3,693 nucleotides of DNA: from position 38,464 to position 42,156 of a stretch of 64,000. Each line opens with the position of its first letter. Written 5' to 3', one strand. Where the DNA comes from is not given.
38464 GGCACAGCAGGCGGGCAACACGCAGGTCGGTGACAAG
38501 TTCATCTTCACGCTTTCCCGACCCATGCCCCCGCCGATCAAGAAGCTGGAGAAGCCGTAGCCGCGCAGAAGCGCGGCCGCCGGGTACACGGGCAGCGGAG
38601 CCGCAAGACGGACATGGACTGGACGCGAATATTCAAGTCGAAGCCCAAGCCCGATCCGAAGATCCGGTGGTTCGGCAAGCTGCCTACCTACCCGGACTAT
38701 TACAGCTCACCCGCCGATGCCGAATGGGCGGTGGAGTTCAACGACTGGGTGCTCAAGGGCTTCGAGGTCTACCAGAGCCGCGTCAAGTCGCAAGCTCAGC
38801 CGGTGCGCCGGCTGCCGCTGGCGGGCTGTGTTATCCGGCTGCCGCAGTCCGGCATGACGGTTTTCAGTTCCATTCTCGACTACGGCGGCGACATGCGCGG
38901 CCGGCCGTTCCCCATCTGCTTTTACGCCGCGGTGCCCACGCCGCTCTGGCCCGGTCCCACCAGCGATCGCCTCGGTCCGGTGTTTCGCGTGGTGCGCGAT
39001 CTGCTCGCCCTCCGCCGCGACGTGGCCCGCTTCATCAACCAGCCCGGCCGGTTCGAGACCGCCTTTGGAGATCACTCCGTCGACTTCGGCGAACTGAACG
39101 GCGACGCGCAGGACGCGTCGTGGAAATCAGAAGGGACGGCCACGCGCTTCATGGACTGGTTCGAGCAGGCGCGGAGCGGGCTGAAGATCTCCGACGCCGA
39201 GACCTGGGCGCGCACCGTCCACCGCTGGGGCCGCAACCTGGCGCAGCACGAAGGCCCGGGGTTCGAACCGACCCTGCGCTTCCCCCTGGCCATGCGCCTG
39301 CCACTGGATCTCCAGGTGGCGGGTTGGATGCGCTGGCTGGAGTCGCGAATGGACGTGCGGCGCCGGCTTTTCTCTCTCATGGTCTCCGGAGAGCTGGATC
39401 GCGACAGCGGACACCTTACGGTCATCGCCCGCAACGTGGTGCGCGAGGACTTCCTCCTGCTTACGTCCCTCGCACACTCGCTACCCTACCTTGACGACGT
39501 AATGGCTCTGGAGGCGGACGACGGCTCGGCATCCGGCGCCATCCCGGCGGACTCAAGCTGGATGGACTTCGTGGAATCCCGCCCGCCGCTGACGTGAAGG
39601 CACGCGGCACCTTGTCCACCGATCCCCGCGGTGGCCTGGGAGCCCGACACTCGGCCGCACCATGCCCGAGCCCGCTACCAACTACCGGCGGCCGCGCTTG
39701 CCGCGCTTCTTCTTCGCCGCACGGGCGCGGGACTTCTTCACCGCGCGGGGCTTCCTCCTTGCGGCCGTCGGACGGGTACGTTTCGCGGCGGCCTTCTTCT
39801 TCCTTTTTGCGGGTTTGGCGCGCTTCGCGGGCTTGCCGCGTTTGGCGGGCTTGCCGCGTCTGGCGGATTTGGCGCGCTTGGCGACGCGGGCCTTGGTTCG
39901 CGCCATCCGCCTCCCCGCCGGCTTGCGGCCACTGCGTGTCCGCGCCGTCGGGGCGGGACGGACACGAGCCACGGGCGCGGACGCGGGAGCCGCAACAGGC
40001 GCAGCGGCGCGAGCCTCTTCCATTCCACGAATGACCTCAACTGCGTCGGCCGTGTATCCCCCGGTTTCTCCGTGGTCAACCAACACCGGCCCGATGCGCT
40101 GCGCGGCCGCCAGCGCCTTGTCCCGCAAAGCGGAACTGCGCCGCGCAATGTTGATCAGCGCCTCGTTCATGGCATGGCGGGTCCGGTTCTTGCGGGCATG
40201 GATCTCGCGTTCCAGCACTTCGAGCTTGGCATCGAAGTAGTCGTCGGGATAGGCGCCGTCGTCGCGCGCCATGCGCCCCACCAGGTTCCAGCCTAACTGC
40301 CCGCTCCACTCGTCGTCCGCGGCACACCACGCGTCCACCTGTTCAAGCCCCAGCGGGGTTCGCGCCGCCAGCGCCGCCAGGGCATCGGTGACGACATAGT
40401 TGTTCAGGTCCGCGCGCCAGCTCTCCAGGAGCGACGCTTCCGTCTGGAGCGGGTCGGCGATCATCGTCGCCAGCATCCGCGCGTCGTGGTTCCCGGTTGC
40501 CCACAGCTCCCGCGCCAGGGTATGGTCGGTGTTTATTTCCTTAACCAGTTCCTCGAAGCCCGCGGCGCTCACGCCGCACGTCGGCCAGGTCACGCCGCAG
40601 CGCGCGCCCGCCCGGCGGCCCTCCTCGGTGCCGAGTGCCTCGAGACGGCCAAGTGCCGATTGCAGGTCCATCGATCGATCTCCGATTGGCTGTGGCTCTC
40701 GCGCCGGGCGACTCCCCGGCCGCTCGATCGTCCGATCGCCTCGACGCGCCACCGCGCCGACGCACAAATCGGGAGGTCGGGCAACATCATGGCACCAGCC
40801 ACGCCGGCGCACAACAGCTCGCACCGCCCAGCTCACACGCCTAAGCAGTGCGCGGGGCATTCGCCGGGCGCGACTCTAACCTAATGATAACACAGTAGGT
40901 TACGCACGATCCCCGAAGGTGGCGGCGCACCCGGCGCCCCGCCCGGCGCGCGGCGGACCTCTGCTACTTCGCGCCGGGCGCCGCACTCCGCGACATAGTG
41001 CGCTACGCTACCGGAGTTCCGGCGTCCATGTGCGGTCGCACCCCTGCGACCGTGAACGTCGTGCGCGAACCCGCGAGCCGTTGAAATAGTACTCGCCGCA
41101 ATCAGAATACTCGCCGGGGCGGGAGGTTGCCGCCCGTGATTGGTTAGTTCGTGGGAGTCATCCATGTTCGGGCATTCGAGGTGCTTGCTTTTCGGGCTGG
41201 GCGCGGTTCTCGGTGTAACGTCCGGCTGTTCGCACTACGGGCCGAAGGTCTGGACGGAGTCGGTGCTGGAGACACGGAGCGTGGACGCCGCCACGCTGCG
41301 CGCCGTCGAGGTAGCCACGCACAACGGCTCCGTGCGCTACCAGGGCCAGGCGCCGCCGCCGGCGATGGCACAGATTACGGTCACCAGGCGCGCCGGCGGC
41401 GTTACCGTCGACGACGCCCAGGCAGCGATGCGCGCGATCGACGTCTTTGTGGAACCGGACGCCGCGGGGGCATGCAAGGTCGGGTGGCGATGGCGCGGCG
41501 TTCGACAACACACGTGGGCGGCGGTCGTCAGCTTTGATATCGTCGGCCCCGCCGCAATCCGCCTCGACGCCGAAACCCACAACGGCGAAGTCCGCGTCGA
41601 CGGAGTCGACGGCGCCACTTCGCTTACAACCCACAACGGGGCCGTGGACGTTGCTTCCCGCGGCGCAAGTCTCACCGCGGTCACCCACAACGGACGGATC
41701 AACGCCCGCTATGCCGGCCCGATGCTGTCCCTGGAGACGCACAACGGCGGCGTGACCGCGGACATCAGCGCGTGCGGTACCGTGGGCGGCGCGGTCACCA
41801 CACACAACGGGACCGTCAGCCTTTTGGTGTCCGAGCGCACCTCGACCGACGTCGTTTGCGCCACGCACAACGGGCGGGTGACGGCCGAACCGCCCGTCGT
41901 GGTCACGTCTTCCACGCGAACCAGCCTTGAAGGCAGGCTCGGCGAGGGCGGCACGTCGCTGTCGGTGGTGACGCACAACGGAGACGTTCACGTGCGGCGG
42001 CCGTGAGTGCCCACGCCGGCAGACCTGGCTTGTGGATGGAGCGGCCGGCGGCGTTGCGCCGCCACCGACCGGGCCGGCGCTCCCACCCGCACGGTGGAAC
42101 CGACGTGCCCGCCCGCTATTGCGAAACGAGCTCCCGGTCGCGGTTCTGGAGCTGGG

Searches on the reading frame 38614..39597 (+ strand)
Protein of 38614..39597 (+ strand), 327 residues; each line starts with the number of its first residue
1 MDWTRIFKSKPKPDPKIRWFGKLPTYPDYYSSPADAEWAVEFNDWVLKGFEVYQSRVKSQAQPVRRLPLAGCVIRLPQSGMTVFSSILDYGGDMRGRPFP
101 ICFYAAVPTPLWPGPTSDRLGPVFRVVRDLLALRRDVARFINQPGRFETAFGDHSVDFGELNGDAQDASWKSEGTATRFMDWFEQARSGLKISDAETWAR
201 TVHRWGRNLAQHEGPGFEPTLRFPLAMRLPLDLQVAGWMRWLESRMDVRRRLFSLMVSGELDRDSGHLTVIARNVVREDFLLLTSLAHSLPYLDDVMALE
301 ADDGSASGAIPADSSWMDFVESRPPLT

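Call 5: search_protein_families(library=pfam, proteins=[window:38614-39597:+], max_evalue=1)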
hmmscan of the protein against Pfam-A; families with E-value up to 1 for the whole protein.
window:38614-39597:+ (327 aa): 1 family
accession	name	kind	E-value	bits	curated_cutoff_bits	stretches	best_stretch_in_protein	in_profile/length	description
PF09867.14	TagF_N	-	2.4e-06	28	27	1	19-132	2-116/135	TagF N-terminal domain, Type VI secretion system-associated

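Call 37: search_protein_families(library=ncbifam, proteins=[window:38614-39597:+], max_evalue=0.1)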
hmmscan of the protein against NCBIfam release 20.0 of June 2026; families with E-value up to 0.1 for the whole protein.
window:38614-39597:+ (327 aa): 1 family
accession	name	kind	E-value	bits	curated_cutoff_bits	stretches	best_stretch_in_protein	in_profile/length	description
TIGR03373.1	VI_minor_4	hypoth_equivalog_domain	0.0013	18.9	41.2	1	19-111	2-95/136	type VI secretion system-associated protein TagF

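Call 70: find_related_loci(query=window:38614-39597:+, collection=metagenome_contigs, flank=10000)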
Query window:38614-39597:+ (327 aa) in metagenome_contigs; peptide patterns used: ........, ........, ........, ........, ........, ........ (x = any residue, [..] = any of these).
79 stretches matched a pattern; 11 encode a relative of the query (tblastn E <= 1e-3); 11 distinct loci.
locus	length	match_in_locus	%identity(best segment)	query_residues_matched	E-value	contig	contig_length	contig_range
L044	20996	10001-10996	61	1-320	4e-135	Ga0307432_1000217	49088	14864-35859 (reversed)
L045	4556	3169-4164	60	1-320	2e-128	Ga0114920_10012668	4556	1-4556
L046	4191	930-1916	52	1-321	3e-120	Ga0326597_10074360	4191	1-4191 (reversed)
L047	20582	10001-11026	51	1-322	2e-111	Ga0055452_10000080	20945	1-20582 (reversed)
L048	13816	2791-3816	51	1-322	2e-111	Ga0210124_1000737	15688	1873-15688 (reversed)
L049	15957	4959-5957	55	1-321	4e-109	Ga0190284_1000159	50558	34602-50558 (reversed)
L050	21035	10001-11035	50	1-322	2e-107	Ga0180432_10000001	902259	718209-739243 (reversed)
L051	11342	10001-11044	50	1-327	4e-105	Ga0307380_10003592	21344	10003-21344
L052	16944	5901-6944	50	1-327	4e-105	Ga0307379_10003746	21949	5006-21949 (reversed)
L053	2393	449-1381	51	1-300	6e-103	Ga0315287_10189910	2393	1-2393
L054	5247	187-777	51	1-184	1e-62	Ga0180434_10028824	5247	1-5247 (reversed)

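Call 75: search_protein_families(library=pfam, proteins=[L044:11271-12845:+, L044:13520-15031:+, L044:16802-18613:+, L044:18606-19790:+, L047:11188-12879:+, L047:13566-15050:+, L047:16712-18520:+, L047:18522-19703:+, L050:13401-14900:+, L050:11096-12751:+], max_evalue=0.001)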
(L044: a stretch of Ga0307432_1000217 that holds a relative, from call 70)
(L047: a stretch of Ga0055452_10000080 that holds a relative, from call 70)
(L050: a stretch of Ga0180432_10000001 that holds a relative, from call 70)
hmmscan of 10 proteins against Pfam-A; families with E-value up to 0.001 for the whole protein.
L044:11271-12845:+ (524 aa): 2 families
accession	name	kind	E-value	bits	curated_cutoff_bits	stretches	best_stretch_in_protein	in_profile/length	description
PF16989.10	T6SS_VasJ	-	2.2e-57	194.9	26.2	1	227-478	8-254/255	Type VI secretion, EvfE, EvfF, ImpA, BimE, VC_A0119, VasJ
PF06812.17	ImpA_N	-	1.9e-25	89.7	26.9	1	18-127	2-115/119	ImpA, N-terminal, type VI secretion system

L044:13520-15031:+ (503 aa): 2 families
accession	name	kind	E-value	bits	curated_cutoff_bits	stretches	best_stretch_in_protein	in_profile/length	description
PF05943.17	VipB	-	1.6e-115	385.7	27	1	73-374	1-300/301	EvpB/VC_A0108, tail sheath N-terminal domain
PF18945.5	VipB_2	-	7.9e-31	107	27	1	389-497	2-111/112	EvpB/VC_A0108, tail sheath gpW/gp25-like domain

L044:16802-18613:+ (603 aa): 1 family
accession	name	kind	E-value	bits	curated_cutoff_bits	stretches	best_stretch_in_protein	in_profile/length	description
PF05947.17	T6SS_TssF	-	1.3e-169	566.1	25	1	4-593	7-608/608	Type VI secretion system, TssF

L044:18606-19790:+ (394 aa): 1 family
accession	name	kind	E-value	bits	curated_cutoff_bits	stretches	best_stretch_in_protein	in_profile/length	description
PF06996.16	T6SS_TssG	-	4.2e-80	269.7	24.6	2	148-358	96-303/304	Type VI secretion, TssG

L047:11188-12879:+ (563 aa): 2 families
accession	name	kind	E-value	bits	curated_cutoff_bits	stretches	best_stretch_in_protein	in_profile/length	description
PF16989.10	T6SS_VasJ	-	2.1e-50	172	26.2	1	268-517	11-254/255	Type VI secretion, EvfE, EvfF, ImpA, BimE, VC_A0119, VasJ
PF06812.17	ImpA_N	-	4.2e-23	82.1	26.9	1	51-159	2-114/119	ImpA, N-terminal, type VI secretion system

L047:13566-15050:+ (494 aa): 2 families
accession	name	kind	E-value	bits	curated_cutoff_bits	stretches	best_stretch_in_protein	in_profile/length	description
PF05943.17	VipB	-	4.6e-115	384.2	27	1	64-365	1-300/301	EvpB/VC_A0108, tail sheath N-terminal domain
PF18945.5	VipB_2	-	2.2e-31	108.8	27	1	380-488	2-111/112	EvpB/VC_A0108, tail sheath gpW/gp25-like domain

L047:16712-18520:+ (602 aa): 1 family
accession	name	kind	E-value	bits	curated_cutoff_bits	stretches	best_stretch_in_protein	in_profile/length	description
PF05947.17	T6SS_TssF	-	4.8e-171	570.8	25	1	5-592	8-608/608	Type VI secretion system, TssF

L047:18522-19703:+ (393 aa): 1 family
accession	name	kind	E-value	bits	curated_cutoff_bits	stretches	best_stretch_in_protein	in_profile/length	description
PF06996.16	T6SS_TssG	-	5.7e-79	266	24.6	2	147-352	101-303/304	Type VI secretion, TssG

L050:13401-14900:+ (499 aa): 2 families
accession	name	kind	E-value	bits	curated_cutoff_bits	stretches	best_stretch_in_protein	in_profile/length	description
PF05943.17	VipB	-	4.4e-114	381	27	1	70-371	1-300/301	EvpB/VC_A0108, tail sheath N-terminal domain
PF18945.5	VipB_2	-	6.9e-31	107.2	27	1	386-494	2-111/112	EvpB/VC_A0108, tail sheath gpW/gp25-like domain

L050:11096-12751:+ (551 aa): 2 families
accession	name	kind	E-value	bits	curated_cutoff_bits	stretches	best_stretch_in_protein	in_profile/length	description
PF16989.10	T6SS_VasJ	-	2.9e-57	194.5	26.2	1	257-503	10-254/255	Type VI secretion, EvfE, EvfF, ImpA, BimE, VC_A0119, VasJ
PF06812.17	ImpA_N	-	1.7e-19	70.5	26.9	1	40-148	2-116/119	ImpA, N-terminal, type VI secretion system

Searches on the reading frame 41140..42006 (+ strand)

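Call 9: search_protein_families(library=pfam, proteins=[window:41140-42006:+], max_evalue=0.01)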
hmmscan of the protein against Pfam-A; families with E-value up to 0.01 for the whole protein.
window:41140-42006:+ (288 aa): 2 families
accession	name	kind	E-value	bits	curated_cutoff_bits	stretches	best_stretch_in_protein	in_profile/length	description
PF13349.12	DUF4097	-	6.3e-08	32.7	22.9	1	53-230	77-212/247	Toastrack DUF4097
PF24016.2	DUF7330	-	0.0019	18.3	27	0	196-285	44-109/187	Domain of unknown function (DUF7330)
